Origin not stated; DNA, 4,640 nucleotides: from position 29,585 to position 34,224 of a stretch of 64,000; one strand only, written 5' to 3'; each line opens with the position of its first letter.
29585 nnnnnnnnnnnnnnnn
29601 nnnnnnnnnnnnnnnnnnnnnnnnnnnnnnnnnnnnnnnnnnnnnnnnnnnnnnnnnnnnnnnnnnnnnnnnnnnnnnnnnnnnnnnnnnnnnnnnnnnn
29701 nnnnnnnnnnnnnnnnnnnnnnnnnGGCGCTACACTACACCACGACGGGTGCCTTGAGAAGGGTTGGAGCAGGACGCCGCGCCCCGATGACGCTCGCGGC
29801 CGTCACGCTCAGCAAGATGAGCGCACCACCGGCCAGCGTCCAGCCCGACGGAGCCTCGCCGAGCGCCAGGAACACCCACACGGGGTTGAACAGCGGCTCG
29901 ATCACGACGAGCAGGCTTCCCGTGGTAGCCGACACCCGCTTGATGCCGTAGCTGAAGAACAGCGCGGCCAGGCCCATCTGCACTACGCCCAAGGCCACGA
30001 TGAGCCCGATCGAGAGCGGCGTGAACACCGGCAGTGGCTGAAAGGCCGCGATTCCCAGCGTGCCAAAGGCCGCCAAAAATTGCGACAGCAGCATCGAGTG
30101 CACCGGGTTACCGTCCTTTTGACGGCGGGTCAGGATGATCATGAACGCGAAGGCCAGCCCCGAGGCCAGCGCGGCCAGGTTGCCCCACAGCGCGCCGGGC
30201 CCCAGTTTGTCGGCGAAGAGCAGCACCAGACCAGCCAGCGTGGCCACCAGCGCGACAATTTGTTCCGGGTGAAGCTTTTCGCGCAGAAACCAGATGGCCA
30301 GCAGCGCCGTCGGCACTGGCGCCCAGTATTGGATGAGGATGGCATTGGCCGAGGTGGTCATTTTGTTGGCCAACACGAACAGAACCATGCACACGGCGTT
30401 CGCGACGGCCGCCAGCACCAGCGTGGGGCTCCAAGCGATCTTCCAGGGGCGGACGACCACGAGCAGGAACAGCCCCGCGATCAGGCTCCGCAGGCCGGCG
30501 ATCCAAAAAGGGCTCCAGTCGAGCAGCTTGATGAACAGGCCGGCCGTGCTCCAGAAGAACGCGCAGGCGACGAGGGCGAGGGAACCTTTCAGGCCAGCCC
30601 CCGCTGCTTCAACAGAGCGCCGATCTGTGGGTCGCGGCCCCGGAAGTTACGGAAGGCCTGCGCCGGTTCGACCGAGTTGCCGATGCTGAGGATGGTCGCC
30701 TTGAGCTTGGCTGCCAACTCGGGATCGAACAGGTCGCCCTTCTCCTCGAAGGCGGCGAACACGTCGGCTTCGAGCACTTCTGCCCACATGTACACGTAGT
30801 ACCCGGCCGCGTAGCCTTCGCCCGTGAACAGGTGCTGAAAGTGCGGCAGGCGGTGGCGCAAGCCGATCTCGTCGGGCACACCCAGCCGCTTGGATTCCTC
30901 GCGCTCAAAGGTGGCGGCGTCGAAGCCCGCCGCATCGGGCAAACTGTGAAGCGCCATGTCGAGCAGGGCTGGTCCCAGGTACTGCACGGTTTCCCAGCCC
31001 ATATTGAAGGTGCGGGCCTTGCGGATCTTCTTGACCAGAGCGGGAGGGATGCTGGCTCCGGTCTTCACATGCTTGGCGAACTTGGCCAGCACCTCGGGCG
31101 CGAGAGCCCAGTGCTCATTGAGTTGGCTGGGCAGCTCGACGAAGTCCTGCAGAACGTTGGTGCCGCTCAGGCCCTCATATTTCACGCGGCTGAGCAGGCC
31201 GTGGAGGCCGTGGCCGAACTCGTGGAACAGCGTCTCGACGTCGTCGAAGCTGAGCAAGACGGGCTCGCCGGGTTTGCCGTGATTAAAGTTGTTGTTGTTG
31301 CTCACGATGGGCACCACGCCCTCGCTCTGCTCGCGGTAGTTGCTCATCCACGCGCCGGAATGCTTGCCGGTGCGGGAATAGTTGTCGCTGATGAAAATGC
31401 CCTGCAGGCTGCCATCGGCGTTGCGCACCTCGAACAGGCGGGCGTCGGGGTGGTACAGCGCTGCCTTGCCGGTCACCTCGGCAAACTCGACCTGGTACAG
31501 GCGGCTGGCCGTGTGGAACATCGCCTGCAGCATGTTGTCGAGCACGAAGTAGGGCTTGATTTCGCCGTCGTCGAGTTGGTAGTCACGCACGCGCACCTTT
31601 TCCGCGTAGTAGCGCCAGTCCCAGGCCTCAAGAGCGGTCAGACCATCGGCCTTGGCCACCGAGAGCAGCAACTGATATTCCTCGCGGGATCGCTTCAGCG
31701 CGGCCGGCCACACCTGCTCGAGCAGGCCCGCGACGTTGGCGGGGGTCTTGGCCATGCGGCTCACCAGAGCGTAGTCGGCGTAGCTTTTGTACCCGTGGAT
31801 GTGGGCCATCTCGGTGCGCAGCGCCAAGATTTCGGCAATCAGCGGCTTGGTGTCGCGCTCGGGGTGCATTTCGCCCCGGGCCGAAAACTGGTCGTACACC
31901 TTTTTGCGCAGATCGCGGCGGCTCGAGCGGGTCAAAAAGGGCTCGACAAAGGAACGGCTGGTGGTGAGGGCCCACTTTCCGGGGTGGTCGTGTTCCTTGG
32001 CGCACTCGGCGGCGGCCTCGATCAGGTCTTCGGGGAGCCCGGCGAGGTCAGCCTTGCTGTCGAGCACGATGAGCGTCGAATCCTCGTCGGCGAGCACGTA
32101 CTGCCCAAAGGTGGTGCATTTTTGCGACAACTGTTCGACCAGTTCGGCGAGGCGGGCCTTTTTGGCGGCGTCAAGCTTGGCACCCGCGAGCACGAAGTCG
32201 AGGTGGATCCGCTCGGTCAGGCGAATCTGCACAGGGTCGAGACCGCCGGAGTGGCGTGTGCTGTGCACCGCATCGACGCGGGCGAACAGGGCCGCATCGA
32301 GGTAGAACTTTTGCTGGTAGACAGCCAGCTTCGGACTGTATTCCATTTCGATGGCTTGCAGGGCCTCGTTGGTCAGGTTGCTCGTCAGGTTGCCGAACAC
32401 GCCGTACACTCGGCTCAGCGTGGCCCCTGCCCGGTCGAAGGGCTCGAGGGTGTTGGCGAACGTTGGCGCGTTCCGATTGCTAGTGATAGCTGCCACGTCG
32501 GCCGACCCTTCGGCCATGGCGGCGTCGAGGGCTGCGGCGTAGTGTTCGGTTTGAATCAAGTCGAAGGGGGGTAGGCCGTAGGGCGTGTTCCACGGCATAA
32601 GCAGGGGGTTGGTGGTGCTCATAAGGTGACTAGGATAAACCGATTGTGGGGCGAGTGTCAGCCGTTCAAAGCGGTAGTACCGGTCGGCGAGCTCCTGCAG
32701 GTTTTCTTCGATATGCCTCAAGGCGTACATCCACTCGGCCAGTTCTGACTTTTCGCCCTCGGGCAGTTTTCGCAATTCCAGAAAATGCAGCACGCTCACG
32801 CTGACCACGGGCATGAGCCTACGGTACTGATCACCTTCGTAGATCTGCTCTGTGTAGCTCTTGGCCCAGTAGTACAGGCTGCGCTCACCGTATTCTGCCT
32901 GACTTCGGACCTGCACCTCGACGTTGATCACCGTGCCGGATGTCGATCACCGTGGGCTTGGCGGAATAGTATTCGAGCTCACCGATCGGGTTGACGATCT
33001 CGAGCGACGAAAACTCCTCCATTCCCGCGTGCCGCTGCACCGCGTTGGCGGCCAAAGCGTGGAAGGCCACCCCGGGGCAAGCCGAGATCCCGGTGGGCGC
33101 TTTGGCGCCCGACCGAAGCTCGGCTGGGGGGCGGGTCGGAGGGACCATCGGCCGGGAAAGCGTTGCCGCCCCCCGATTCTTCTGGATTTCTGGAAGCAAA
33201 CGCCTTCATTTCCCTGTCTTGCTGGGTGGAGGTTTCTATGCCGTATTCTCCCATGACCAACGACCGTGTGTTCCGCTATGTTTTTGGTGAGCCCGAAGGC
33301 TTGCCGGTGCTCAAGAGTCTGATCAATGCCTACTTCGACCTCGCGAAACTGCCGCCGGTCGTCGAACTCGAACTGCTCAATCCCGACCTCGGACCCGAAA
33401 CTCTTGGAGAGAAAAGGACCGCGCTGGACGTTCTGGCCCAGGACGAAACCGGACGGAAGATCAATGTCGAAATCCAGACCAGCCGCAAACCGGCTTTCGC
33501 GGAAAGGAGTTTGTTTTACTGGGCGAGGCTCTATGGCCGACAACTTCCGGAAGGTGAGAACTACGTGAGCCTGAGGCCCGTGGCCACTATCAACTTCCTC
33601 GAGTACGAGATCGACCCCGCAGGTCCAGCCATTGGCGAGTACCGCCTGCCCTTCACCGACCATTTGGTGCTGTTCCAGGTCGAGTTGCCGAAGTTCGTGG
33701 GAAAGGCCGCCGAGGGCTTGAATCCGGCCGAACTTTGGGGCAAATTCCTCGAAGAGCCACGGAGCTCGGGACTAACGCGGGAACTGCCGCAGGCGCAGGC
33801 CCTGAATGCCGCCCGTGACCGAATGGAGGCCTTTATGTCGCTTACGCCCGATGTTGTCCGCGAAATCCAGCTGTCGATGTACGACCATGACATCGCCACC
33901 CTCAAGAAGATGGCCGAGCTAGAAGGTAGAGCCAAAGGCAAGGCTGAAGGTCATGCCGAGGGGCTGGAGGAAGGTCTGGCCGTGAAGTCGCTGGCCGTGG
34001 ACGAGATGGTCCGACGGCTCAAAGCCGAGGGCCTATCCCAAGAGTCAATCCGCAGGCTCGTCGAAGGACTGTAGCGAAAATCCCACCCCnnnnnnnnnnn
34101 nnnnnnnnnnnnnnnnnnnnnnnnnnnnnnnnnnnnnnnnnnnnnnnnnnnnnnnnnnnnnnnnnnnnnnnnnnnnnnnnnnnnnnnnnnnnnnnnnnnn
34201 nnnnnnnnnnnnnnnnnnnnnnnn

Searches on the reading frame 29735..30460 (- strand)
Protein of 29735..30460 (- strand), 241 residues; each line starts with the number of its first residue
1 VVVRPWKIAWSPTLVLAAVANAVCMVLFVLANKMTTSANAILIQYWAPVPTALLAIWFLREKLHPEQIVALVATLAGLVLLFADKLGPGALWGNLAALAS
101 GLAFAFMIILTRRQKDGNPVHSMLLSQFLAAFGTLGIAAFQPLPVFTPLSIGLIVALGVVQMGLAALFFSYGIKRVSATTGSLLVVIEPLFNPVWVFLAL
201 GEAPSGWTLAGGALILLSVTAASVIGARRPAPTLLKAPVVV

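Call 23: search_protein_families(library=pfam, proteins=[window:29735-30460:-], max_evalue=0.00001)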
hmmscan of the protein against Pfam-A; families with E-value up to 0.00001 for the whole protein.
window:29735-30460:- (241 aa): 1 family
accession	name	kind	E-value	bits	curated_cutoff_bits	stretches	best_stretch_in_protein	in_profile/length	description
PF00892.27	EamA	-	3.1e-26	92.7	28.2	2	91-220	1-131/135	EamA-like transporter family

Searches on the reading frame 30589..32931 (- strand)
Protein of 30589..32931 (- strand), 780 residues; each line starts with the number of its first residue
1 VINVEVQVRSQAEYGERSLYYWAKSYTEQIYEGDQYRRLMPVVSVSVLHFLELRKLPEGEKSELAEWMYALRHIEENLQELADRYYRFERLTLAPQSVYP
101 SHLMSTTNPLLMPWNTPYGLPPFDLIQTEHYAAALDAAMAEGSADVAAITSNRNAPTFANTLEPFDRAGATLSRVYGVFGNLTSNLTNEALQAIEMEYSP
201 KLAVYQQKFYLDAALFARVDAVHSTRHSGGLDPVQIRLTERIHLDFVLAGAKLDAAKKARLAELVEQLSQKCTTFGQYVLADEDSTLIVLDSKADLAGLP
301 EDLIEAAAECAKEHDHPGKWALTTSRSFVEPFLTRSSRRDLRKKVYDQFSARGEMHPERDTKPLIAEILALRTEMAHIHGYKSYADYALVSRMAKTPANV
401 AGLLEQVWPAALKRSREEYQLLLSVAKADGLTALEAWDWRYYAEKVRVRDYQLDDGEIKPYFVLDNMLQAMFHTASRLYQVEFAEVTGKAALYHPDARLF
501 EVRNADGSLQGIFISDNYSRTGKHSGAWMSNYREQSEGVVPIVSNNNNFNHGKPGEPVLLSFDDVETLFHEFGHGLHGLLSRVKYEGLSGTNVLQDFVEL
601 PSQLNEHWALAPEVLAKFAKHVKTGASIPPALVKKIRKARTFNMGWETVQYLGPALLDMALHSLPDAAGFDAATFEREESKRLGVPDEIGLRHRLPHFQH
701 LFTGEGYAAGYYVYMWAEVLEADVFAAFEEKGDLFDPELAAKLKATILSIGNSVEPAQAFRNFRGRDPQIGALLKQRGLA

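Call 23: search_protein_families(library=pfam, proteins=[window:30589-32931:-], max_evalue=0.00001)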
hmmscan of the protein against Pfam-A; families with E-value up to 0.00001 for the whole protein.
window:30589-32931:- (780 aa): 2 families
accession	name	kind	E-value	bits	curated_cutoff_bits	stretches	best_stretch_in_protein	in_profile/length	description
PF01432.26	Peptidase_M3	-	1.2e-110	371.5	27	1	332-778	1-456/457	Peptidase family M3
PF12784.13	PDDEXK_2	-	4.2e-12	46.7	27.4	1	2-50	69-117/229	PD-(D/E)XK nuclease family transposase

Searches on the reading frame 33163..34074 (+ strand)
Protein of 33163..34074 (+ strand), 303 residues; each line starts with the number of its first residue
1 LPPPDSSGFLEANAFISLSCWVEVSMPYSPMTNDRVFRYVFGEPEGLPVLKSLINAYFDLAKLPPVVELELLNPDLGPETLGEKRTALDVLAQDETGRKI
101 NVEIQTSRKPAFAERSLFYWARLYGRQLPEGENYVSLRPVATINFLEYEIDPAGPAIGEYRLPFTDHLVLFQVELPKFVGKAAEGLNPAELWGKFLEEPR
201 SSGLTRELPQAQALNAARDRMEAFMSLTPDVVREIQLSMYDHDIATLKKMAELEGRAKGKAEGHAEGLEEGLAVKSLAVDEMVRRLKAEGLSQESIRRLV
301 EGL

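Call 23: search_protein_families(library=pfam, proteins=[window:33163-34074:+], max_evalue=0.00001)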
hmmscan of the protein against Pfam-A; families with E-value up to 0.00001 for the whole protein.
window:33163-34074:+ (303 aa): 1 family
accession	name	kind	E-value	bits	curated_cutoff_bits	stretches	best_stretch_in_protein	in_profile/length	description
PF12784.13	PDDEXK_2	-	1.1e-33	117.3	27.4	1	32-223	2-201/229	PD-(D/E)XK nuclease family transposase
